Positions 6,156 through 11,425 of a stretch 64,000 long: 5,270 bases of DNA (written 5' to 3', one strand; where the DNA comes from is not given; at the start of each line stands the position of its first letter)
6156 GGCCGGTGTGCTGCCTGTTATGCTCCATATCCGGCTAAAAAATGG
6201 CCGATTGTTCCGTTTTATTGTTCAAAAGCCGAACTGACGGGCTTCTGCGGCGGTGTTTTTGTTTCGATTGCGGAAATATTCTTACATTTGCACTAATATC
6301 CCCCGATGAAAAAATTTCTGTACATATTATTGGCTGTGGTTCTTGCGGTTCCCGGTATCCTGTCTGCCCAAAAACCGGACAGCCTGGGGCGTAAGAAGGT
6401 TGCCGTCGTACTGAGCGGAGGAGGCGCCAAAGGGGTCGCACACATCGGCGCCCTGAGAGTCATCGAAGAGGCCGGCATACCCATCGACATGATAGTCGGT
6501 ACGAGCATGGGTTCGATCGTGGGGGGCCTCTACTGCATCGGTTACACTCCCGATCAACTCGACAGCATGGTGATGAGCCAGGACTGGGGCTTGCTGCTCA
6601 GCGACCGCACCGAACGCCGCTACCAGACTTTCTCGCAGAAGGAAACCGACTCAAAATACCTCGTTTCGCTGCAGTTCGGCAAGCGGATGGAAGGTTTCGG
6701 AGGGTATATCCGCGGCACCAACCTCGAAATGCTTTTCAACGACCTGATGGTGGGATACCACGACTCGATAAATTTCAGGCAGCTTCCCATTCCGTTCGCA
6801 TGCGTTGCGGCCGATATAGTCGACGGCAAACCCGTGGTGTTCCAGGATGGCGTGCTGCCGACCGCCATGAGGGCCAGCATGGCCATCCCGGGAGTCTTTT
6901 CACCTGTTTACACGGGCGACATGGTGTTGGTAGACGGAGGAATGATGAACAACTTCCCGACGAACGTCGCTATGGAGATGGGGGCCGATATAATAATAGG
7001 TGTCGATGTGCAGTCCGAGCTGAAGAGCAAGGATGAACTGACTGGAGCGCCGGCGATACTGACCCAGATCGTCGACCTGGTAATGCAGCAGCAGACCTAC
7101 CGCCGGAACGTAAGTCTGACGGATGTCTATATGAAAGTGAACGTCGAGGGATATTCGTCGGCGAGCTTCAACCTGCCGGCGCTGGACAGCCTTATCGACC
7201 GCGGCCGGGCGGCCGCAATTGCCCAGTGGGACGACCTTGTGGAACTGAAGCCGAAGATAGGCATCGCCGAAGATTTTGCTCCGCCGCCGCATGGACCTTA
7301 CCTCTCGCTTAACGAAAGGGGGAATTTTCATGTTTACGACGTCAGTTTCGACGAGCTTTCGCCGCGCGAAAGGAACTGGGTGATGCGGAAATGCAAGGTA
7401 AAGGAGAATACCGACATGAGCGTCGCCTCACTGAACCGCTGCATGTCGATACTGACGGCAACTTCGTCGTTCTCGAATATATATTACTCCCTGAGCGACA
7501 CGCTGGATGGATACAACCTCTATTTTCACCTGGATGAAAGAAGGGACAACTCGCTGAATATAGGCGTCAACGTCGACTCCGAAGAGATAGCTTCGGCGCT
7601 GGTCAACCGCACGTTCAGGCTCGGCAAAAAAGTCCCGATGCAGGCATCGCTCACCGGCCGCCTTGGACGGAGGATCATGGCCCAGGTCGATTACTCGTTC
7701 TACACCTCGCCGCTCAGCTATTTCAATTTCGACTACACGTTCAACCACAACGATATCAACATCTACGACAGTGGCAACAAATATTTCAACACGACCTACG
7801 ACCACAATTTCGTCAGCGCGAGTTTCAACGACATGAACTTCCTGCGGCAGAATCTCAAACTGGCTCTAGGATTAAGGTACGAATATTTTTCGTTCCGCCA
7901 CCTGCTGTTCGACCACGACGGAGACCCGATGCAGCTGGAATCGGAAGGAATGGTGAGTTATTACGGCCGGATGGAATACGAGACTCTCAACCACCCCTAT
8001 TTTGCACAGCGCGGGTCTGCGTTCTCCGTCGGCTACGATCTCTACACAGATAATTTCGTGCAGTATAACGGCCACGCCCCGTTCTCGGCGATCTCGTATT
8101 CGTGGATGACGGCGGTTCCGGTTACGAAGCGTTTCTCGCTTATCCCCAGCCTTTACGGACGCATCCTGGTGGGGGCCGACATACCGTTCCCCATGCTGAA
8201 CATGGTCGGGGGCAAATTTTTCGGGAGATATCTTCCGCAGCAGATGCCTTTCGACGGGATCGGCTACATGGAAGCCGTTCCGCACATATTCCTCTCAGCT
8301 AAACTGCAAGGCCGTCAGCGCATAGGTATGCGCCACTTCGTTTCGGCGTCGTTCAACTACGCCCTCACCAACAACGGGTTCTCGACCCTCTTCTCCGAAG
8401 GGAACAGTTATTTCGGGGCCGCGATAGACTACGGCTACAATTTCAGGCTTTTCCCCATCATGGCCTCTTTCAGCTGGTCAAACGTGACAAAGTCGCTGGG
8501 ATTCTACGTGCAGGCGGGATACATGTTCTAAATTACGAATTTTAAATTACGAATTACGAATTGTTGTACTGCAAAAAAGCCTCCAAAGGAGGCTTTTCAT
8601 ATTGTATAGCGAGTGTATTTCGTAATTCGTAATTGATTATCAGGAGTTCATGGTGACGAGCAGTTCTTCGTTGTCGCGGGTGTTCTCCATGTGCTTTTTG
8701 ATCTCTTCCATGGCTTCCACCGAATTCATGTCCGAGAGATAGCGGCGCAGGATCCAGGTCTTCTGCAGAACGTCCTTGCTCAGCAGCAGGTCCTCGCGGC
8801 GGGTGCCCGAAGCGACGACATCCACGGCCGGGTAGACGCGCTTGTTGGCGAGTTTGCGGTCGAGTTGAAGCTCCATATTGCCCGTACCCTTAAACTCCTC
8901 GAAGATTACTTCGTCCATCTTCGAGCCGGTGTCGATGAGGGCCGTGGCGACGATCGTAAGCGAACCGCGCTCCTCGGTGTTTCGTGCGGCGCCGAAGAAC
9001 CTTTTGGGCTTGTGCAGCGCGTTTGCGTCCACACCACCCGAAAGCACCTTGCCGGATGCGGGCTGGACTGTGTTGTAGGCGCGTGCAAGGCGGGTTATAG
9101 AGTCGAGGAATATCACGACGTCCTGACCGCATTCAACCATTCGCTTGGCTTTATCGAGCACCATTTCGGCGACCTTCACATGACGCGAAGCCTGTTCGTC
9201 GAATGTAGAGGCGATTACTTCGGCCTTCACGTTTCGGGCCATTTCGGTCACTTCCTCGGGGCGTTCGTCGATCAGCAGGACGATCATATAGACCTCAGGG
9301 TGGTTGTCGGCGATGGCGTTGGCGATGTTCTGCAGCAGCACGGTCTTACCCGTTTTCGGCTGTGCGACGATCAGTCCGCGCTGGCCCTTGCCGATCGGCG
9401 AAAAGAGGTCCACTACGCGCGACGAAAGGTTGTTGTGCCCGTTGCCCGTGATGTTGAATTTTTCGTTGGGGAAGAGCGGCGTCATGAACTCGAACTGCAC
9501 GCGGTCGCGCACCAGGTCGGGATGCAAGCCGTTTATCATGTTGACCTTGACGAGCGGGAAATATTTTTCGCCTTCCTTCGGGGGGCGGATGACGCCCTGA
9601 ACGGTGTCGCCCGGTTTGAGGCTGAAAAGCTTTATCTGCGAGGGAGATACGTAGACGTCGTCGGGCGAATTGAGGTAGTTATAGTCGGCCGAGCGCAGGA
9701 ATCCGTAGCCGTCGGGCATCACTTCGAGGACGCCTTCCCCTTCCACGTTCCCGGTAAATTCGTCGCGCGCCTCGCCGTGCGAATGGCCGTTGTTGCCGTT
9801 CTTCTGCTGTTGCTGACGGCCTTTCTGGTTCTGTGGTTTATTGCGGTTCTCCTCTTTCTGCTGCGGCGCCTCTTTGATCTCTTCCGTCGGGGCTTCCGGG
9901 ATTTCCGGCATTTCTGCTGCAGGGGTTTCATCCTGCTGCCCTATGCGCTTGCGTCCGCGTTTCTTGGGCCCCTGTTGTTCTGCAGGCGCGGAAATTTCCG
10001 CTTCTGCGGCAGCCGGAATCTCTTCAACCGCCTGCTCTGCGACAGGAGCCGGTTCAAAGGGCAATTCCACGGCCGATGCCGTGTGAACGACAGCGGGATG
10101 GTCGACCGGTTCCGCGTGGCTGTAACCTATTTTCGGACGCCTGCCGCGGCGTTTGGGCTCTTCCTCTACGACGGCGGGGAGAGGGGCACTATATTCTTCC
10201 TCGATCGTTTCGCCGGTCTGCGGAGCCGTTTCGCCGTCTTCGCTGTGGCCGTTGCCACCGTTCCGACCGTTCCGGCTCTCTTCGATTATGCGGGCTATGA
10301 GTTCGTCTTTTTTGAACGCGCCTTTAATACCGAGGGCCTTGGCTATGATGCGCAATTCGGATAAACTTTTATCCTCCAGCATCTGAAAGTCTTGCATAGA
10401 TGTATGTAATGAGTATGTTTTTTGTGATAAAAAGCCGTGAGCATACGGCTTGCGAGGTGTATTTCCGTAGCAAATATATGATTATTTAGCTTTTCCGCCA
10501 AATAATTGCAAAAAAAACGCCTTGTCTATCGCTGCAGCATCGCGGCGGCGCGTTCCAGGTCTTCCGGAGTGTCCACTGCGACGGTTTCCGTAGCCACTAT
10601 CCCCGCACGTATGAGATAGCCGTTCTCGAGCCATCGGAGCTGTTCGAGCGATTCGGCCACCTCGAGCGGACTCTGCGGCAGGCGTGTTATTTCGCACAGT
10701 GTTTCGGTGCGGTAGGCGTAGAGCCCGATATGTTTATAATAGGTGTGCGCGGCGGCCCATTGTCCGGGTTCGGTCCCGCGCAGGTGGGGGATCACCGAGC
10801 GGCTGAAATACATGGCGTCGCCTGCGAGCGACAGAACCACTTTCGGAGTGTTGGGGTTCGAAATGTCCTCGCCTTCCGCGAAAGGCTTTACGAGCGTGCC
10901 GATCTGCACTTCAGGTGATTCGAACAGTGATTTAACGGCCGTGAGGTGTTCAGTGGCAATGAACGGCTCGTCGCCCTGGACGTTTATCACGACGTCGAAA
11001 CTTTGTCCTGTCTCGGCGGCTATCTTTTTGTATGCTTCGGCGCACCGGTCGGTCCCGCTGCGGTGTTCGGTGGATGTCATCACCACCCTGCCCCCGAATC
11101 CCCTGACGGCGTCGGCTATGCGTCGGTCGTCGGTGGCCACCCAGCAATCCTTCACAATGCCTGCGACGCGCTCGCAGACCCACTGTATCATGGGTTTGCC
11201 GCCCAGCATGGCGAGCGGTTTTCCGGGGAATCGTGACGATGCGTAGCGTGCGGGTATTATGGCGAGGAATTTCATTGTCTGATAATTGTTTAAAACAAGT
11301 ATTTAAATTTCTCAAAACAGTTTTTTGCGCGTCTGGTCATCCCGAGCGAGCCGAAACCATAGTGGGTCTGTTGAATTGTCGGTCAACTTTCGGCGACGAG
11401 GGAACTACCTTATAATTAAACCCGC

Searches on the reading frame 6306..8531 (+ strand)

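Call 33: search_protein_families(library=pfam, proteins=[window:6306-8531:+], max_evalue=0.0001)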
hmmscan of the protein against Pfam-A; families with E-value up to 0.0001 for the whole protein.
window:6306-8531:+ (741 aa): 2 families
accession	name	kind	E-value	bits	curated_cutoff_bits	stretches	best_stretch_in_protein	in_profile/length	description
PF01734.28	Patatin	-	3e-30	106.3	27.7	1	34-222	1-190/191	Patatin-like phospholipase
PF19143.6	Omp85_2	-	4.9e-15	56.2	23.1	1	472-741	80-351/351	OMP85 superfamily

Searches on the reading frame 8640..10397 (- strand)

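Call 33: search_protein_families(library=pfam, proteins=[window:8640-10397:-], max_evalue=0.0001)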
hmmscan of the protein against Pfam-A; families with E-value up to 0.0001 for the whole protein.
window:8640-10397:- (585 aa): 3 families
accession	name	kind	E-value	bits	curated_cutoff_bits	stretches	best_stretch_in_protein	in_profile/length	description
PF07497.18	Rho_RNA_bind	-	2.4e-32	111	27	1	221-294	2-73/73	Rho termination factor, RNA-binding domain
PF00006.31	ATP-synt_ab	-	2.7e-30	106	29.5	1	327-530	3-211/213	ATP synthase alpha/beta family, nucleotide-binding domain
PF07498.18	Rho_N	-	1.1e-06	29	24.9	1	7-40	2-37/43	Rho termination factor, N-terminal domain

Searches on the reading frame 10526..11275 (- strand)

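Call 33: search_protein_families(library=pfam, proteins=[window:10526-11275:-], max_evalue=0.0001)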
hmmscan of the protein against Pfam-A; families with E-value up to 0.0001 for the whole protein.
window:10526-11275:- (249 aa): 2 families
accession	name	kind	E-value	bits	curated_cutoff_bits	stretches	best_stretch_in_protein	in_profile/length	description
PF02348.25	CTP_transf_3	-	7.1e-56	189.9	22.6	1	5-220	2-215/217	Cytidylyltransferase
PF12804.13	NTP_transf_3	-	3.2e-10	40.9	27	1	13-163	9-139/160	MobA-like NTP transferase domain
